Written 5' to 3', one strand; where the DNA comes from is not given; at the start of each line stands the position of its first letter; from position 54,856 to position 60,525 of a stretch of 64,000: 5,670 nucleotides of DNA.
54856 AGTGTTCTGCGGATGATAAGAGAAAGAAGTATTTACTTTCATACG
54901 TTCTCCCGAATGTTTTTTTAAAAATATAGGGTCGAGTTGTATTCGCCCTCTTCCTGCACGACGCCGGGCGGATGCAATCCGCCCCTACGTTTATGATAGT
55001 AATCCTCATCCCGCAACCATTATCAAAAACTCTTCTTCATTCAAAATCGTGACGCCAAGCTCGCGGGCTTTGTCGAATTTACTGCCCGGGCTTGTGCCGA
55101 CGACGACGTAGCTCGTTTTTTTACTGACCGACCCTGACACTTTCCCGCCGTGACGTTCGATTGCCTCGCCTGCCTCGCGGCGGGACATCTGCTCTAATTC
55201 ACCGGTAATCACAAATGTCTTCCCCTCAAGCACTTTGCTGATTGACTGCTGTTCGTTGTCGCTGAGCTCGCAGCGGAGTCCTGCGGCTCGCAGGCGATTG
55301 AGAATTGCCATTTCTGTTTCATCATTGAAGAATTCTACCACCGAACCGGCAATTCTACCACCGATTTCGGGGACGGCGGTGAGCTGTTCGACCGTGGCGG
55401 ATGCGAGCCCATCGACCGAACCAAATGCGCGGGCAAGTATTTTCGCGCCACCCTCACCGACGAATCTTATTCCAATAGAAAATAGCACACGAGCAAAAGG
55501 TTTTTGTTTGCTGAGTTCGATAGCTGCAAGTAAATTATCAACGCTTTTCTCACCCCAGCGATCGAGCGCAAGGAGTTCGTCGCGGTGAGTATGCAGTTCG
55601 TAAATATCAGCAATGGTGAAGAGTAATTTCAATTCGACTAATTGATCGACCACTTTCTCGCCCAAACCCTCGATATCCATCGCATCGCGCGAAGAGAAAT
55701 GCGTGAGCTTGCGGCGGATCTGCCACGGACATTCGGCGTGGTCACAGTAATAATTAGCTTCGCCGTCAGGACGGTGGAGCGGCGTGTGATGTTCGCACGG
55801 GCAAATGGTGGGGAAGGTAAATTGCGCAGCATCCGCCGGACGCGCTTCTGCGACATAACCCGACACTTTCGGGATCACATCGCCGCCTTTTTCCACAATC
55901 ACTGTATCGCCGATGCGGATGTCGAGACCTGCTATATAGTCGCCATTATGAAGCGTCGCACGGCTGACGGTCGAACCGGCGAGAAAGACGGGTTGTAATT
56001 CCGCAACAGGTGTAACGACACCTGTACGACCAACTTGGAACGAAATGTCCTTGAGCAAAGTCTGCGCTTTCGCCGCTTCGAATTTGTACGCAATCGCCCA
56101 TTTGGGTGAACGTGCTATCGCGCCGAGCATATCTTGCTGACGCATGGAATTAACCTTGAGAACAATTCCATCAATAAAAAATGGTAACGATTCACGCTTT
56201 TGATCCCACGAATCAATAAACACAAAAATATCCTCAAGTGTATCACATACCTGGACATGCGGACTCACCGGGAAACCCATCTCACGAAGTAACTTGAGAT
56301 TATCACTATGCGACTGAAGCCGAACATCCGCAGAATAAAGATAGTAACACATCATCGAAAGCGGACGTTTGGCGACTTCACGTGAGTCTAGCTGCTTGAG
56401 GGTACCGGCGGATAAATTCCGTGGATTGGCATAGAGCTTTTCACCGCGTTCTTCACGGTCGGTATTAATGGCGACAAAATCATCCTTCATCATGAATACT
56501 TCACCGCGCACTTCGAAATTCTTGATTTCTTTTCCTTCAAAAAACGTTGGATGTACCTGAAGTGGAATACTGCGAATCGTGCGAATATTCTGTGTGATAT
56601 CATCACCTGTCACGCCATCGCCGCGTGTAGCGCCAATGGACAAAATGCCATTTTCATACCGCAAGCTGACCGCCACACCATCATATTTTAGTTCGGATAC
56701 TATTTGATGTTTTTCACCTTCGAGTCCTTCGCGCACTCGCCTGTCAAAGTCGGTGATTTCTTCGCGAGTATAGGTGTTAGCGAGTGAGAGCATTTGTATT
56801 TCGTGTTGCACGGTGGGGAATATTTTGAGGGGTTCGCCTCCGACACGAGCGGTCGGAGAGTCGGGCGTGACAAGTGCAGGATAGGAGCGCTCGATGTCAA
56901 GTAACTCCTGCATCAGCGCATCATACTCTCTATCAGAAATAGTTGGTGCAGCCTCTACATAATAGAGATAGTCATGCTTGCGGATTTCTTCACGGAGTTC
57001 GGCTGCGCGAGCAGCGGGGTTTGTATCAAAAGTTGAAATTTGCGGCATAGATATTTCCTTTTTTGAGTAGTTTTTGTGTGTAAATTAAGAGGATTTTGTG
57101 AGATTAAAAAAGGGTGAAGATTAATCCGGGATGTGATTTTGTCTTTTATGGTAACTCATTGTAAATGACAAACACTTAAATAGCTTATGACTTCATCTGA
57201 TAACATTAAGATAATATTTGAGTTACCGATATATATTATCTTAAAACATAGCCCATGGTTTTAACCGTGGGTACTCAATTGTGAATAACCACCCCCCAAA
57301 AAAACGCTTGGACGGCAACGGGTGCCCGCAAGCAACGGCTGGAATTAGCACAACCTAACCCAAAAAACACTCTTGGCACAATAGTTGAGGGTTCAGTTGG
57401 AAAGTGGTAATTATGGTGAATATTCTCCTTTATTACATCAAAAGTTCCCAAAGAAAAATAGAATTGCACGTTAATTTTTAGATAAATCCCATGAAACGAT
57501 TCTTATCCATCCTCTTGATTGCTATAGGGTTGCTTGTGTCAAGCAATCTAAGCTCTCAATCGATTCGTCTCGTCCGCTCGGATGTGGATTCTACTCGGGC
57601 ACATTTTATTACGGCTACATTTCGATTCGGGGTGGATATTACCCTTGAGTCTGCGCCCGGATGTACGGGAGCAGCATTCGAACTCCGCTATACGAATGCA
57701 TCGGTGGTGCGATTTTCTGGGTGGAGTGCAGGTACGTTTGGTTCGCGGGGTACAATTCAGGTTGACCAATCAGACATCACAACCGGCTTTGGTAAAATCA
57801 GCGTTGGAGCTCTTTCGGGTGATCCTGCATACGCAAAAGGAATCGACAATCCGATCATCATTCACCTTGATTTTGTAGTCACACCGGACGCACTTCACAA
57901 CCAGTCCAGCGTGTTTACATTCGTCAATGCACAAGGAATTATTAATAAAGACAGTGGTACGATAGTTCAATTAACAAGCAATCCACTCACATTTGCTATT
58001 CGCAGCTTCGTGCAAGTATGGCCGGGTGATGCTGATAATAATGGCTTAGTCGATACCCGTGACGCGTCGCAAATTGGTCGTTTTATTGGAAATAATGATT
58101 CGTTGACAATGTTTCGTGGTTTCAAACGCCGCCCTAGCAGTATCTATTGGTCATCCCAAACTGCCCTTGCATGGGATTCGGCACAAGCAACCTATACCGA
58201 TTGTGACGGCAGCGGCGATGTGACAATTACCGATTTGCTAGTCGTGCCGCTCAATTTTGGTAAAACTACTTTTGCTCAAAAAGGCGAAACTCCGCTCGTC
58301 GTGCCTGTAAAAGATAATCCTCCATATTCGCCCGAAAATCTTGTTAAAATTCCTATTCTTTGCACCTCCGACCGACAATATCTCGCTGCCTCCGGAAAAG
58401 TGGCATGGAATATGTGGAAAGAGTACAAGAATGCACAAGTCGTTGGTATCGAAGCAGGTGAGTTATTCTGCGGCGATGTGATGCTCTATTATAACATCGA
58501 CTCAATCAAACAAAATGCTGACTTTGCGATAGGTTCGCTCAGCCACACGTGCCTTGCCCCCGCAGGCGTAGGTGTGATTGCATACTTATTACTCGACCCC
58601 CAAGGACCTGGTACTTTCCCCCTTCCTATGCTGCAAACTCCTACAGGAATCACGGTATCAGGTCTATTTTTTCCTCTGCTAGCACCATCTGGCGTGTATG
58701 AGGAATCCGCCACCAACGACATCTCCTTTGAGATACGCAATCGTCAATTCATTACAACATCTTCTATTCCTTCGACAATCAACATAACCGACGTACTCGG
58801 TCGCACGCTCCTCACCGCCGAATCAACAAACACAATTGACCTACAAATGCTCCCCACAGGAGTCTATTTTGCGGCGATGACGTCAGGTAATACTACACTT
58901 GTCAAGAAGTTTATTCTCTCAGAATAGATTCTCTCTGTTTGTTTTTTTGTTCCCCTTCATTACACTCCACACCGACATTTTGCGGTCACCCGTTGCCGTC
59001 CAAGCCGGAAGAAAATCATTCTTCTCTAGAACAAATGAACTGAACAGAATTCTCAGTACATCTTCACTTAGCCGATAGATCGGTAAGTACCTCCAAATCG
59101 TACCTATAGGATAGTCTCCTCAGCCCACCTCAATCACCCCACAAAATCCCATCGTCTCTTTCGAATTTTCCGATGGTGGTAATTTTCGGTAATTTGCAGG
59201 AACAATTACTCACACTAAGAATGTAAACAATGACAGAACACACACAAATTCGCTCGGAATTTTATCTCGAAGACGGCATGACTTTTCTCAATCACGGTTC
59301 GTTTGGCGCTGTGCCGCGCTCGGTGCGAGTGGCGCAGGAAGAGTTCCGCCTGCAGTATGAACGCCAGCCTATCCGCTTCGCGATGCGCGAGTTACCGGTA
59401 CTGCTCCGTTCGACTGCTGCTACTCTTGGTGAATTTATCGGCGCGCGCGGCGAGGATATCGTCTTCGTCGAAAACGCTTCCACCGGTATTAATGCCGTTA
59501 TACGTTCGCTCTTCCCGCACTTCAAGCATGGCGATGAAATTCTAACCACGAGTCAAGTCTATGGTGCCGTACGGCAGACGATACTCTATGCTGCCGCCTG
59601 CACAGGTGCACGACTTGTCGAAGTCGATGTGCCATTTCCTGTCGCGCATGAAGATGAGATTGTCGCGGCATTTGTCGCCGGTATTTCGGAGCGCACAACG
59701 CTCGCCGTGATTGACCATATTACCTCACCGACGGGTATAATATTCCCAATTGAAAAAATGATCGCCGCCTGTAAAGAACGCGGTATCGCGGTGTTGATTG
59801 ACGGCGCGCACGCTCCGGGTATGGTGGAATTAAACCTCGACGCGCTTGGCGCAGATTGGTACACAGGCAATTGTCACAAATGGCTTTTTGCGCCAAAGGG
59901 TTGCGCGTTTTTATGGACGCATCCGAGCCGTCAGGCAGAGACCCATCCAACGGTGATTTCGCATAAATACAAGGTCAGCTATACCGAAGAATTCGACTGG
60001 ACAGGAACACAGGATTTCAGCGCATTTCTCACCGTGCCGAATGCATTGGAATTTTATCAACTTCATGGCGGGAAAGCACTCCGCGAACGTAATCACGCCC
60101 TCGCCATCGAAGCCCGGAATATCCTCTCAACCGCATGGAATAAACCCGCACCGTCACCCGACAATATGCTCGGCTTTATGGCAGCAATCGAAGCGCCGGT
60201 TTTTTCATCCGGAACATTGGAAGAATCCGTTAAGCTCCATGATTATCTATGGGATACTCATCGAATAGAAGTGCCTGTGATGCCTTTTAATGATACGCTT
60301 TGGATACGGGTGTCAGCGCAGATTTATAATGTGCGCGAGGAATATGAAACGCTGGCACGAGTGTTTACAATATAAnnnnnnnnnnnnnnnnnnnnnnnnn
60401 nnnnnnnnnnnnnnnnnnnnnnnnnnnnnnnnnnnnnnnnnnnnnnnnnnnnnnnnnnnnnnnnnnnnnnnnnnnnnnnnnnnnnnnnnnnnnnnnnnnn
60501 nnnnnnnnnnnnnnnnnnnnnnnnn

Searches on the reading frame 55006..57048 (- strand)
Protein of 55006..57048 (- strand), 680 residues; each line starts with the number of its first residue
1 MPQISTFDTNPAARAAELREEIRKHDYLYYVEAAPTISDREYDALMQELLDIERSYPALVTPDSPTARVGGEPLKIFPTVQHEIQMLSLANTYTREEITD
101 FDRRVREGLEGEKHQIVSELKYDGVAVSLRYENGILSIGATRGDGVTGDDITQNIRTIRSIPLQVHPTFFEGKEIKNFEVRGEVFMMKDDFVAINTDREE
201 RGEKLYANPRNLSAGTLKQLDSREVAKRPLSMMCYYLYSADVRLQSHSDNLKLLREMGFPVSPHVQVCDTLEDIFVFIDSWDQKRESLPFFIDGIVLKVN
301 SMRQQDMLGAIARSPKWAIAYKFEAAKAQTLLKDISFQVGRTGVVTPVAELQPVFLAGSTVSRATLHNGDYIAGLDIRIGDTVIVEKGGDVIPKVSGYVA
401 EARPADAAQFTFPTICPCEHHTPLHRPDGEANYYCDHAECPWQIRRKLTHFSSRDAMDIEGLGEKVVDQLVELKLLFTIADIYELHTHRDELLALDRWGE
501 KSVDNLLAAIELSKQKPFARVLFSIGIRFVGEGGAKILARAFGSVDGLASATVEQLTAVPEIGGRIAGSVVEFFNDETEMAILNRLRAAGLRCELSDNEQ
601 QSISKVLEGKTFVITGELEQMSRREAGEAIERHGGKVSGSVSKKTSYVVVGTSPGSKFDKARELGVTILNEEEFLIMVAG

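Call 7: search_protein_families(library=pfam, proteins=[window:55006-57048:-], max_evalue=0.01)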
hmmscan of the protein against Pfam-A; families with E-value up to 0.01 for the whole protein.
window:55006-57048:- (680 aa): 9 families
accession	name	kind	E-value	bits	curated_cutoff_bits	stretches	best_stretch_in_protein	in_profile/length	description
PF01653.23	DNA_ligase_aden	-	5.8e-88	295.1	27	1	77-325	4-252/253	NAD-dependent DNA ligase adenylation domain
PF03120.22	DNA_ligase_OB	-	2.7e-34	117.3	32.9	1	329-406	1-78/79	NAD-dependent DNA ligase OB-fold domain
PF12826.13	HHH_2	-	1.6e-20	73.4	27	1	520-581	1-62/64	Helix-hairpin-helix motif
PF00533.33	BRCT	-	2.6e-17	63.3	21.3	1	604-675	3-75/78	BRCA1 C Terminus (BRCT) domain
PF14520.12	HHH_5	-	1.2e-10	42.1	27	1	525-575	5-56/57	Helix-hairpin-helix domain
PF12738.14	PTCB-BRCT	-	3.6e-08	33.7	22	1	618-670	8-60/63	twin BRCT domain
PF22745.1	Nlig-Ia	-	7.1e-08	33.4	27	1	14-61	5-52/92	DNA ligase-like, N-terminal NAD+-binding domain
PF00633.29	HHH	-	0.00012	22.2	24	1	544-573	1-30/30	Helix-hairpin-helix motif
PF16589.12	BRCT_2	-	0.00049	20.8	27.3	1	606-671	2-67/86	BRCT domain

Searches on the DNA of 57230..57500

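Call 23: search_rna_families(source=window, start=57230, end=57500, threshold=evalue, max_evalue=10, show_alignments=3)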
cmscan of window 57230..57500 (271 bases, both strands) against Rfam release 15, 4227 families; matches with E-value up to 10: 4.
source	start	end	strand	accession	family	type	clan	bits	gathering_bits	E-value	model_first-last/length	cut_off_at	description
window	57407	57478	+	RF01218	snR41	Gene; snRNA; snoRNA; CD-box;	CL00068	15.5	50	7.6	1-111/111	no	Small nucleolar RNA snR41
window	57238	57271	-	RF01687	Acido-Lenti-1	Gene; sRNA;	-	13.5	37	0.95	1-46/46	no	Acido-Lenti-1 RNA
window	57230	57259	+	RF01956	NEAT1_2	Gene; lncRNA;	-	13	60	1.5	87-116/116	5'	Nuclear enriched abundant transcript 1 conserved region 2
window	57408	57463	+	RF02842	RefA1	Gene; sRNA;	-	10.2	94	8.9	1-222/222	no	Enterococcus sRNA A1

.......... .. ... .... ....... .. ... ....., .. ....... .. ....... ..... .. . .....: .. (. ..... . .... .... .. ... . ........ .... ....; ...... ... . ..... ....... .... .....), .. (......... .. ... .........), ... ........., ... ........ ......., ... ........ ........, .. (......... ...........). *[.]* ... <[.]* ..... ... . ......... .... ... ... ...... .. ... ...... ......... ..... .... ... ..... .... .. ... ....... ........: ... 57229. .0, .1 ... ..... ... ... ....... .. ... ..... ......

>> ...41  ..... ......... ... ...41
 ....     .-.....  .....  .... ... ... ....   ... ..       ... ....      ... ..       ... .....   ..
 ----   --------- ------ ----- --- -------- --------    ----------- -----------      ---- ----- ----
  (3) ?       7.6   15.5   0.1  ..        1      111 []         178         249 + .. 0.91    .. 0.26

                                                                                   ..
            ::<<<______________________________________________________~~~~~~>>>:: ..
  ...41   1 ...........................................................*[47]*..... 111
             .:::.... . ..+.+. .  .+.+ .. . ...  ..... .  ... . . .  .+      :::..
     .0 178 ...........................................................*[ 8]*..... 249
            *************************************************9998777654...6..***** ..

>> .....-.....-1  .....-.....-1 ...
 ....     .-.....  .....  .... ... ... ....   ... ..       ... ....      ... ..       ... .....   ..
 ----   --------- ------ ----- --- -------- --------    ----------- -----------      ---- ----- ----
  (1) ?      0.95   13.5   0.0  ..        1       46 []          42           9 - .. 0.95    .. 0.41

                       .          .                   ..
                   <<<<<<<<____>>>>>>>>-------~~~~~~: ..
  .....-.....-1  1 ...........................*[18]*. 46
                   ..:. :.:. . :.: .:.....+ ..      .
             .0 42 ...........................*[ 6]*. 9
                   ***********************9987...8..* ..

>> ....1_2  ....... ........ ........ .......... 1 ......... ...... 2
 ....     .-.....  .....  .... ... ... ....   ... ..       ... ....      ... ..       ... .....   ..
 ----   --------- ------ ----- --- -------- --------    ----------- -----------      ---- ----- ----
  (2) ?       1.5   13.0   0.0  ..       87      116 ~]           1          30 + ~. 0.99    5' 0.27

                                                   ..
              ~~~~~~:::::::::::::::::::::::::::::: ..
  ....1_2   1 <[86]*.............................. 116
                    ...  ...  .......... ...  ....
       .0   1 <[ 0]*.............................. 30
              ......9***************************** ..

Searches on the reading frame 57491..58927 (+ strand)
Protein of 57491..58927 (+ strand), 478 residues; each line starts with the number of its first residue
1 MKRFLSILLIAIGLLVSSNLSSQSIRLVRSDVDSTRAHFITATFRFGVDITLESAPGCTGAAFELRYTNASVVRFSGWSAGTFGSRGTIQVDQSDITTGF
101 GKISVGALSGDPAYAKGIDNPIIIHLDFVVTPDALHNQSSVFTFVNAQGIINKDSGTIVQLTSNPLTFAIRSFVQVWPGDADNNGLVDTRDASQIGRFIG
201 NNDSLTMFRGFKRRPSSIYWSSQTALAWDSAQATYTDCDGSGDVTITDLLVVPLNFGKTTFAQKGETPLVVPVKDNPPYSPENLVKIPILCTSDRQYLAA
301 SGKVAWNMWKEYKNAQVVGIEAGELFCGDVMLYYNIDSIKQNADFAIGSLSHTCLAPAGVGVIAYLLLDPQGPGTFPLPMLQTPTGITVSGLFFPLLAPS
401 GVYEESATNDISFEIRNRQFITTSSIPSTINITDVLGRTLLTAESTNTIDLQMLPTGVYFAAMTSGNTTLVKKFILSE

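Call 7: search_protein_families(library=pfam, proteins=[window:57491-58927:+], max_evalue=0.01)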
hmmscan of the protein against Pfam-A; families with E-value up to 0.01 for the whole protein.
window:57491-58927:+ (478 aa): 2 families
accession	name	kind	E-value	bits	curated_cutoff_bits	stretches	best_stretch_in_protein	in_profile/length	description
PF18962.6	Por_Secre_tail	-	9.2e-08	32.7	27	1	425-475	19-74/75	Secretion system C-terminal sorting domain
PF00404.24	Dockerin_1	-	0.00014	22.4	22.9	1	178-252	1-52/57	Dockerin type I domain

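Call 30: find_encoding_contigs(protein=window:57491-58927:+, flank=4000, max_places=10)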
Protein window:57491-58927:+ (478 aa): no gene with exactly this product is on record in the collection.

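Call 31: find_homologous_proteins(query=window:57491-58927:+, max_evalue=0.00001)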
Query window:57491-58927:+ (478 aa): 77 proteins with E <= 0.00001 among 8000 candidates.
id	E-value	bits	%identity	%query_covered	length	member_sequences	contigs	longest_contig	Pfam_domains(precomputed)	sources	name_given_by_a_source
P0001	0.0e+0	1069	100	100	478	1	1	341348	PF18962.8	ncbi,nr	ncbi:MAG: T9SS type A sorting domain-containing protein [Ignavibacteria bacterium]|nr:T9SS type A so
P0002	3.6e-263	891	81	100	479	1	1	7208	PF18962.8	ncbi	-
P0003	2.1e-262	889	82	100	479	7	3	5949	PF18962.8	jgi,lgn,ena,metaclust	metaclust:\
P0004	3.5e-262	888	82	100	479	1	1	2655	PF18962.8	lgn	-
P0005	2.4e-246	836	76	100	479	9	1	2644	PF18962.8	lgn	-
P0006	8.3e-182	623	62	100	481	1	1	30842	PF18962.8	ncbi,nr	ncbi:MAG: T9SS type A sorting domain-containing protein [Ignavibacteriae bacterium]|nr:T9SS type A s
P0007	2.0e-181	622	61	100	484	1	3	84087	PF18962.8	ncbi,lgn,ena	-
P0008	1.0e-178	613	60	100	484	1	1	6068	PF18962.8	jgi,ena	-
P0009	2.3e-178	612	60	100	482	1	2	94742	PF18962.8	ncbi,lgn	-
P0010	2.3e-177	609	60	100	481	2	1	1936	PF18962.8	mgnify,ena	mgnify:FL=1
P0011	4.3e-177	608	60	100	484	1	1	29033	PF18962.8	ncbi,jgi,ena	jgi:hypothetical protein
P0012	5.9e-177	607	60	100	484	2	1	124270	PF00404.25,PF18962.8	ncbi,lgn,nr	ncbi:MAG: T9SS type A sorting domain-containing protein [Bacteroidetes bacterium]|nr:T9SS type A sor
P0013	2.8e-176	605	60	100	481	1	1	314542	PF00404.25,PF18962.8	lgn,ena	-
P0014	2.2e-175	602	60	100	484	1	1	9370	PF18962.8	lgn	-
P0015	2.8e-123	430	48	96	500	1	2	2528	-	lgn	-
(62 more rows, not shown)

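Call 32: find_encoding_contigs(protein=P0002, flank=4000, max_places=3)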
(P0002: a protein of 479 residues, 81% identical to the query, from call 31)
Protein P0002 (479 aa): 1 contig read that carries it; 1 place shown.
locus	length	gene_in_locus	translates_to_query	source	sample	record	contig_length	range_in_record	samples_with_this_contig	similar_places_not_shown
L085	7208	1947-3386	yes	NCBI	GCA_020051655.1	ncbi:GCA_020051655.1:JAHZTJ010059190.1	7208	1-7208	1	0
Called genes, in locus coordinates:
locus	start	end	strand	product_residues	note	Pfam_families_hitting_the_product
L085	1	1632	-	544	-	?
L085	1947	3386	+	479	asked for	PF18962:Por_Secre_tail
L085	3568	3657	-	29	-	-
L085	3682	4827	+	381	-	PF00266:Aminotran_5, PF01053:Cys_Met_Meta_PP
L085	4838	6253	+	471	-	PF18962:Por_Secre_tail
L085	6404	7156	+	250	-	PF12412:DUF3667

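Call 33: find_encoding_contigs(protein=P0003, flank=4000, max_places=3)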
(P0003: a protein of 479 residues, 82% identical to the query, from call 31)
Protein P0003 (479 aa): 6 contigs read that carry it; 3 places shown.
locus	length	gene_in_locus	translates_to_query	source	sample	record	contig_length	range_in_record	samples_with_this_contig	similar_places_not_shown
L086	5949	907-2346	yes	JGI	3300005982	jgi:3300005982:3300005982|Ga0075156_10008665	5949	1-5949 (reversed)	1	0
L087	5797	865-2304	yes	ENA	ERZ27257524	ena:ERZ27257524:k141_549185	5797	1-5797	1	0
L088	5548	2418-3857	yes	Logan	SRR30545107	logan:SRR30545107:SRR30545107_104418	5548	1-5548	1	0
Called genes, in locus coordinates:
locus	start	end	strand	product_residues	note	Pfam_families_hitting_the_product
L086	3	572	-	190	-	?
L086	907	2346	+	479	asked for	PF18962:Por_Secre_tail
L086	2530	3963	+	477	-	PF00266:Aminotran_5, PF01053:Cys_Met_Meta_PP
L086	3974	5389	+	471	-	PF18962:Por_Secre_tail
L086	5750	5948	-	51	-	?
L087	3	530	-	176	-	?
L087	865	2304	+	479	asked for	PF18962:Por_Secre_tail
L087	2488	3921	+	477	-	PF00266:Aminotran_5, PF01053:Cys_Met_Meta_PP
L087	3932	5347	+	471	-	PF18962:Por_Secre_tail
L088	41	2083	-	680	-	PF22745:Nlig-Ia, PF01653:DNA_ligase_aden, PF03120:OB_DNA_ligase, PF12826:HHH_2, PF14520:HHH_5 (weak), PF00533:BRCT, PF12738:PTCB-BRCT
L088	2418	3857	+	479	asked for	PF18962:Por_Secre_tail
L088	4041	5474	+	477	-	PF00266:Aminotran_5, PF01053:Cys_Met_Meta_PP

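Call 34: find_encoding_contigs(protein=P0006, flank=4000, max_places=3)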
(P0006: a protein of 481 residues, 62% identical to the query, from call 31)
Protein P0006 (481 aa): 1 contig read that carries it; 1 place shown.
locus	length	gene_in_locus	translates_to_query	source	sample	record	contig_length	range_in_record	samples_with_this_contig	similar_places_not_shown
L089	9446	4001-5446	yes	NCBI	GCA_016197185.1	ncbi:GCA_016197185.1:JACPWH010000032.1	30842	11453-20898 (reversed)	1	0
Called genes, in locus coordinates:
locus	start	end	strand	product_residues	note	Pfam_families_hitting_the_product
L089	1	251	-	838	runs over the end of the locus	PF02190:LON_substr_bdg, PF00004:AAA, PF07724:AAA_2 (weak), PF07728:AAA_5 (weak), PF22667:Lon_lid, PF05362:Lon_C, PF13541:ChlI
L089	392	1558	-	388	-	-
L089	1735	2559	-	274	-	PF01790:LGT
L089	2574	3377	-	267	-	PF08668:HDOD, PF01966:HD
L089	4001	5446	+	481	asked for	PF18962:Por_Secre_tail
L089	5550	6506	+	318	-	PF05057:DUF676 (faint), PF12146:Hydrolase_4, PF00561:Abhydrolase_1, PF12697:Abhydrolase_6 (weak)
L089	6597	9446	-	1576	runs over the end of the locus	PF05359:DUF748, PF27051:TamB_N (faint)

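Call 35: find_encoding_contigs(protein=P0007, flank=4000, max_places=3)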
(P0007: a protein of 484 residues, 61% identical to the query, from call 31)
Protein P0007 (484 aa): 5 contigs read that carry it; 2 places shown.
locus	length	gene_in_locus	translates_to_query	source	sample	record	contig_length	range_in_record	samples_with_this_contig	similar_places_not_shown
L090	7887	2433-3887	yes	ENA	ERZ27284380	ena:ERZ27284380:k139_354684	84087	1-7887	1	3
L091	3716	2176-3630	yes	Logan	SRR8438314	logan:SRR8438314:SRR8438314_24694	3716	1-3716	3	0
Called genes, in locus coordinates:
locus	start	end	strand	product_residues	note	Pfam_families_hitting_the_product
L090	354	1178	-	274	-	PF01790:LGT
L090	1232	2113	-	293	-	PF08668:HDOD, PF01966:HD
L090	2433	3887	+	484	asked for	PF18962:Por_Secre_tail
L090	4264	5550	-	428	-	PF28548:4TM_phosphoesterase, PF00149:Metallophos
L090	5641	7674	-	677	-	PF00004:AAA, PF17862:AAA_lid_3, PF01434:Peptidase_M41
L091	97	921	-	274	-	PF01790:LGT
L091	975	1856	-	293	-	PF08668:HDOD, PF01966:HD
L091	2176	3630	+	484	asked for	PF18962:Por_Secre_tail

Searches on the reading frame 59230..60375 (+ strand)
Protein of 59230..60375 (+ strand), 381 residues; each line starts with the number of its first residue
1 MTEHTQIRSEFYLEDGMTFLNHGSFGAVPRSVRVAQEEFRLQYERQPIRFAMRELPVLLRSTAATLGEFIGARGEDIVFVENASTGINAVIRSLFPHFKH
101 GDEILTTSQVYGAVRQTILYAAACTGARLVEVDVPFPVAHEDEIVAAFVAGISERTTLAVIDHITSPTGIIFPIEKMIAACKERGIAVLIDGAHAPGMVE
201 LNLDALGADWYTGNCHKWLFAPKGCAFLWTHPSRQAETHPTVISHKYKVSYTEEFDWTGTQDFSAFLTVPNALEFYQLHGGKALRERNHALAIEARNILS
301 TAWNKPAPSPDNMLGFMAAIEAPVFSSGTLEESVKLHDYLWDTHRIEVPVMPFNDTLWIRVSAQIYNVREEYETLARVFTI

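Call 7: search_protein_families(library=pfam, proteins=[window:59230-60375:+], max_evalue=0.01)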
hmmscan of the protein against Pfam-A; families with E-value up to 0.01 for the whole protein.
window:59230-60375:+ (381 aa): 4 families
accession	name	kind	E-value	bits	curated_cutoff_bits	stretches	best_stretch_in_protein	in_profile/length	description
PF00266.25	Aminotran_5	-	7.3e-30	104.6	21.5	1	60-300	46-292/371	Aminotransferase class-V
PF01053.26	Cys_Met_Meta_PP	-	6.4e-10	38.6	27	1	83-219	73-200/381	Cys/Met metabolism PLP-dependent enzyme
PF01041.23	DegT_DnrJ_EryC1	-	0.00043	20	19.8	1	66-198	33-152/360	DegT/DnrJ/EryC1/StrS aminotransferase family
PF00155.27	Aminotran_1_2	-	0.0012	18.6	19.7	1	84-200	72-194/361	Aminotransferase class I and II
